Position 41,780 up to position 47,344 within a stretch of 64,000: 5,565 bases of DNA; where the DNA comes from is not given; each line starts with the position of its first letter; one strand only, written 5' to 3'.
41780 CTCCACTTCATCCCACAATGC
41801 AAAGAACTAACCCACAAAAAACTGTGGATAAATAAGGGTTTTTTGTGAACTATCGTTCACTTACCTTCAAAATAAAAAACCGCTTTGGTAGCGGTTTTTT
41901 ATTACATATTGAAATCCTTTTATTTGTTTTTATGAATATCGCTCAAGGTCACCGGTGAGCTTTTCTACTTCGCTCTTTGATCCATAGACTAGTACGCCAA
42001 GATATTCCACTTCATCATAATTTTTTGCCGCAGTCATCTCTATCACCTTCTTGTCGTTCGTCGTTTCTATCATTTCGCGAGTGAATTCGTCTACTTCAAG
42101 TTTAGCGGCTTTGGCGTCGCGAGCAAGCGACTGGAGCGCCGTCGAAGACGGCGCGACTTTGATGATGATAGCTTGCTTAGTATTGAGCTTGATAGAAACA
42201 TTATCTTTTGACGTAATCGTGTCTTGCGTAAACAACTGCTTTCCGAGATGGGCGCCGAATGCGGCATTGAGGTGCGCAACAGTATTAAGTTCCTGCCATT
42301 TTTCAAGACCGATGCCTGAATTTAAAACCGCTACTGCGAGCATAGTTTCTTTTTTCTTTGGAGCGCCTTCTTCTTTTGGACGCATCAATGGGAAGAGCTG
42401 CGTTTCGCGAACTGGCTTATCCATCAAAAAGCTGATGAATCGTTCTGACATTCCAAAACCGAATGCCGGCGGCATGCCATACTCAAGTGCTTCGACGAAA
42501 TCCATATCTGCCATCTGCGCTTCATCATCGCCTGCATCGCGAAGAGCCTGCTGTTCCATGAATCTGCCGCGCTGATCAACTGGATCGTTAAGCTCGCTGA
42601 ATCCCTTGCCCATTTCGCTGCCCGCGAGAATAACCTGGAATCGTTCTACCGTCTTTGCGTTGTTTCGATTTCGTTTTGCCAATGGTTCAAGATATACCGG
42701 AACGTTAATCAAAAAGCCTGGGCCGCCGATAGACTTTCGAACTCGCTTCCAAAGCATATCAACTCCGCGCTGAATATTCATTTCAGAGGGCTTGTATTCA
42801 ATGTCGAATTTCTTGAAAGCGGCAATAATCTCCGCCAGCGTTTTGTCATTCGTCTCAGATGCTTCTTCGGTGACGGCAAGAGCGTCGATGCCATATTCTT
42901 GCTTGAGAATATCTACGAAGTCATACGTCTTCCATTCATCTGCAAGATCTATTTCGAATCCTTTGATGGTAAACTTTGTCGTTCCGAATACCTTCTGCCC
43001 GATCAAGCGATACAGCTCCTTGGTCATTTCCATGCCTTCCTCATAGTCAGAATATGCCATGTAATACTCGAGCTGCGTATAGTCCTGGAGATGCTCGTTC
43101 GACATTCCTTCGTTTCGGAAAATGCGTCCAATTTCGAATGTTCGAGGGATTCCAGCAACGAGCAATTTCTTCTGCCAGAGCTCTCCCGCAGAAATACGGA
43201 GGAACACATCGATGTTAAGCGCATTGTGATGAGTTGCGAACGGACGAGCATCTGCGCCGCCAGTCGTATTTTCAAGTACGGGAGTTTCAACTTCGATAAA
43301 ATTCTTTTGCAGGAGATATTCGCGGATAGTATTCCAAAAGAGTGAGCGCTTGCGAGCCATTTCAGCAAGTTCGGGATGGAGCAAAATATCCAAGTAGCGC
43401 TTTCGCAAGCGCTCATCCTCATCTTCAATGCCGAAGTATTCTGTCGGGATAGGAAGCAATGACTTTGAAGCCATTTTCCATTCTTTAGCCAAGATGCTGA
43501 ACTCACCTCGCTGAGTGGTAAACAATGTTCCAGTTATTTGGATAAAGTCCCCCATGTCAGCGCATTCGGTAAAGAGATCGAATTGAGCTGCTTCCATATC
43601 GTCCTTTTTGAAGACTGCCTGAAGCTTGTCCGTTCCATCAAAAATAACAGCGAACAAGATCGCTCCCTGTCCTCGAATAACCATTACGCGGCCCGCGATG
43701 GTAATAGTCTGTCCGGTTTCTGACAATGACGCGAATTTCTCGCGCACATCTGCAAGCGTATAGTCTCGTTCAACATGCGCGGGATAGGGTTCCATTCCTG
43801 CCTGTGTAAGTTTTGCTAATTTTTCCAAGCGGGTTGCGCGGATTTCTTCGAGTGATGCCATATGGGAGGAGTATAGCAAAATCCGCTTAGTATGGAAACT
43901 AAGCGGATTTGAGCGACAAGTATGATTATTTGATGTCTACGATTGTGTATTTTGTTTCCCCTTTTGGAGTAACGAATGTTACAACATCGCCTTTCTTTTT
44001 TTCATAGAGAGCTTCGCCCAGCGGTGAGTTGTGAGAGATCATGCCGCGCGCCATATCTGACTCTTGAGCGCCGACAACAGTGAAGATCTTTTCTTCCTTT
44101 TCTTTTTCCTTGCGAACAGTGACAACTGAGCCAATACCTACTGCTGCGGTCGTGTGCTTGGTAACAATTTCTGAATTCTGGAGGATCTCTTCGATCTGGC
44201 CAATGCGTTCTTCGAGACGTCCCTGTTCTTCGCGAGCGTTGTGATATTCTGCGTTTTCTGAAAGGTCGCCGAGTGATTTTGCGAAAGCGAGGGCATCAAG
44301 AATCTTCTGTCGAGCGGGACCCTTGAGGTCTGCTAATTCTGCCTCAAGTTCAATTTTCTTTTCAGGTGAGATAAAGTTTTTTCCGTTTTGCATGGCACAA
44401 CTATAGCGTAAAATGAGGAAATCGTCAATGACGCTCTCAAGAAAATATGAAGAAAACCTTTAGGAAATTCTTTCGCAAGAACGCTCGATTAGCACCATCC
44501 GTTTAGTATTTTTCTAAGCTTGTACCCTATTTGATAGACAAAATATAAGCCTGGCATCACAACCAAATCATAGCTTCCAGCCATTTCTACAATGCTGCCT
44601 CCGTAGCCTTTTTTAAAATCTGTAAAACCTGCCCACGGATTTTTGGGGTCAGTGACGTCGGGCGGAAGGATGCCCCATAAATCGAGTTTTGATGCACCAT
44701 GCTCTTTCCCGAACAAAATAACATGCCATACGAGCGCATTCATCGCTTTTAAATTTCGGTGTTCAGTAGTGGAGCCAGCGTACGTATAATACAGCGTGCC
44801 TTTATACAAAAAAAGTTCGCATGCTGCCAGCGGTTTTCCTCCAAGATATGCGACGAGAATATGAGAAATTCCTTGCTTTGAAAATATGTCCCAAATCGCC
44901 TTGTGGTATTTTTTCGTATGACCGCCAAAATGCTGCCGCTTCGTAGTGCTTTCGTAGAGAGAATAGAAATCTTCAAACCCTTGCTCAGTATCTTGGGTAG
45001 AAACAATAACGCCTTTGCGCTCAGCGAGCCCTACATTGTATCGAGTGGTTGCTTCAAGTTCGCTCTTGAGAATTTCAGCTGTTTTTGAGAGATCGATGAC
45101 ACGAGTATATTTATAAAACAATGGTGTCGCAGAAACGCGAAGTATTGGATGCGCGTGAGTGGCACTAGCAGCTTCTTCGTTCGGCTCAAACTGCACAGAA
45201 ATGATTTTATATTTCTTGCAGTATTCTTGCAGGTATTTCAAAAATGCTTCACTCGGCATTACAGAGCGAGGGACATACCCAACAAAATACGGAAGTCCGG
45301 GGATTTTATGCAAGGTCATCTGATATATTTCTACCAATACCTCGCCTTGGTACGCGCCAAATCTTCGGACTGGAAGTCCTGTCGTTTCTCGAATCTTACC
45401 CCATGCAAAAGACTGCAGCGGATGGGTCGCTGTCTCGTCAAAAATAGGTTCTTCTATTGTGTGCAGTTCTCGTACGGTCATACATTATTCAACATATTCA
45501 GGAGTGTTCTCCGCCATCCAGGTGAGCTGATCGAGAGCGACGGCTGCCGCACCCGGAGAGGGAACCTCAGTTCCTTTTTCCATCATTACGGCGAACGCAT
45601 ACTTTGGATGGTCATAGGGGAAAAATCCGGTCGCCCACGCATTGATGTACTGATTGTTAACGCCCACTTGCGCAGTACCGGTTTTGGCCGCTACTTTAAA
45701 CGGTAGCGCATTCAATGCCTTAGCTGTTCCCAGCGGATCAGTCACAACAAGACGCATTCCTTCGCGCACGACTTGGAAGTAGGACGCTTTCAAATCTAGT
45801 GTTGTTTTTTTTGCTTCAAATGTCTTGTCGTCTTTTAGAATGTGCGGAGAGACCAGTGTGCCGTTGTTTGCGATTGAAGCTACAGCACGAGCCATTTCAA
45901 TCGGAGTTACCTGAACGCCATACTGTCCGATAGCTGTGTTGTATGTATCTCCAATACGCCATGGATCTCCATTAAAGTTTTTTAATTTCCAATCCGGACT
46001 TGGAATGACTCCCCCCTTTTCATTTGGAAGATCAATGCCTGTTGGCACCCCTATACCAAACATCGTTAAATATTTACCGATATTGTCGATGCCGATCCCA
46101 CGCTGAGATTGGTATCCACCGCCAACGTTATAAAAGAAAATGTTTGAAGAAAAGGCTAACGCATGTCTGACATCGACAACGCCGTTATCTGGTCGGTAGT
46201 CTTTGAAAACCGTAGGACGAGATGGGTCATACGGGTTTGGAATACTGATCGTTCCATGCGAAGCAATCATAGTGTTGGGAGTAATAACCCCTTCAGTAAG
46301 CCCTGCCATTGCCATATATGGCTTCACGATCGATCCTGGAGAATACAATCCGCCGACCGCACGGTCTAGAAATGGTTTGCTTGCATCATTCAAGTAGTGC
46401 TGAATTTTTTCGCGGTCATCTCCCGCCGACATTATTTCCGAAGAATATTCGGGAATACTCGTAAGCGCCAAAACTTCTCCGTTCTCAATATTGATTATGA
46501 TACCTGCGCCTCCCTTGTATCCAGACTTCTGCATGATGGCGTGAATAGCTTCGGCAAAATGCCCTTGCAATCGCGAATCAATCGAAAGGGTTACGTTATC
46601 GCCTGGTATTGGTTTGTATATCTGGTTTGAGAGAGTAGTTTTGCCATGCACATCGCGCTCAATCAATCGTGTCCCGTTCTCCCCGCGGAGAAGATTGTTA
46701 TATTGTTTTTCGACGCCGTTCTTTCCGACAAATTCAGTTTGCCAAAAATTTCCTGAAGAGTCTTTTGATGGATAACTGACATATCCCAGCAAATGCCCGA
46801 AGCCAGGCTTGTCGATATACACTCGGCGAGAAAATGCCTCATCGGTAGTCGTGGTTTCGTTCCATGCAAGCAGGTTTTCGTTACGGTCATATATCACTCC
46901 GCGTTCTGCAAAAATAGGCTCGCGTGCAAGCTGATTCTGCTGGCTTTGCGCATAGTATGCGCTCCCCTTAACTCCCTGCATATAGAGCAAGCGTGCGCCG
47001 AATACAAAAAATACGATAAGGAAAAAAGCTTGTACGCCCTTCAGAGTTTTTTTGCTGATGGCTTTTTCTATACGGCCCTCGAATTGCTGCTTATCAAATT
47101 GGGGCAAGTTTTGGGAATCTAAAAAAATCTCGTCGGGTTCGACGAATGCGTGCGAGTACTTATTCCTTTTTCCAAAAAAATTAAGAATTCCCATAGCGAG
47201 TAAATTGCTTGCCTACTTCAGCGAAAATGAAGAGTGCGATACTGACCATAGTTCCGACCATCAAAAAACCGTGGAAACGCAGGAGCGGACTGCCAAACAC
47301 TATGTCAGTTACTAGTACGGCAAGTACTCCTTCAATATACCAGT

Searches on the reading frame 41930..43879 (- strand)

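Call 66: search_protein_families(library=pfam, proteins=[window:41930-43879:-], max_evalue=0.00001)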
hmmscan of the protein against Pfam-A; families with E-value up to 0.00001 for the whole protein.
window:41930-43879:- (649 aa): 3 families
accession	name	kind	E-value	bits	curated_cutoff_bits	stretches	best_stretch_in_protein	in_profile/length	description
PF00152.25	tRNA-synt_2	-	9e-60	202.8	25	1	153-499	1-307/308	tRNA synthetases class II (D, K and N)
PF09391.15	DUF2000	-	2.6e-19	69.9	25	1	516-645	4-129/133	Protein of unknown function (DUF2000)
PF01336.31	tRNA_anti-codon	-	6.7e-13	48.8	27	1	59-135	1-73/75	OB-fold nucleic acid binding domain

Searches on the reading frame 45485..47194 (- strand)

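Call 66: search_protein_families(library=pfam, proteins=[window:45485-47194:-], max_evalue=0.00001)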
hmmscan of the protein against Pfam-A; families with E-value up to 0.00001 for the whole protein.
window:45485-47194:- (569 aa): 2 families
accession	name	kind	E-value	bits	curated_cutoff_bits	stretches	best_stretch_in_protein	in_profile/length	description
PF00905.27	Transpeptidase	-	6.9e-59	199.9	22.1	1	230-542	2-282/299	Penicillin binding protein transpeptidase domain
PF03717.20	PBP_dimer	-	4.7e-17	63.4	24.4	1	122-186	106-175/180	Penicillin-binding Protein dimerisation domain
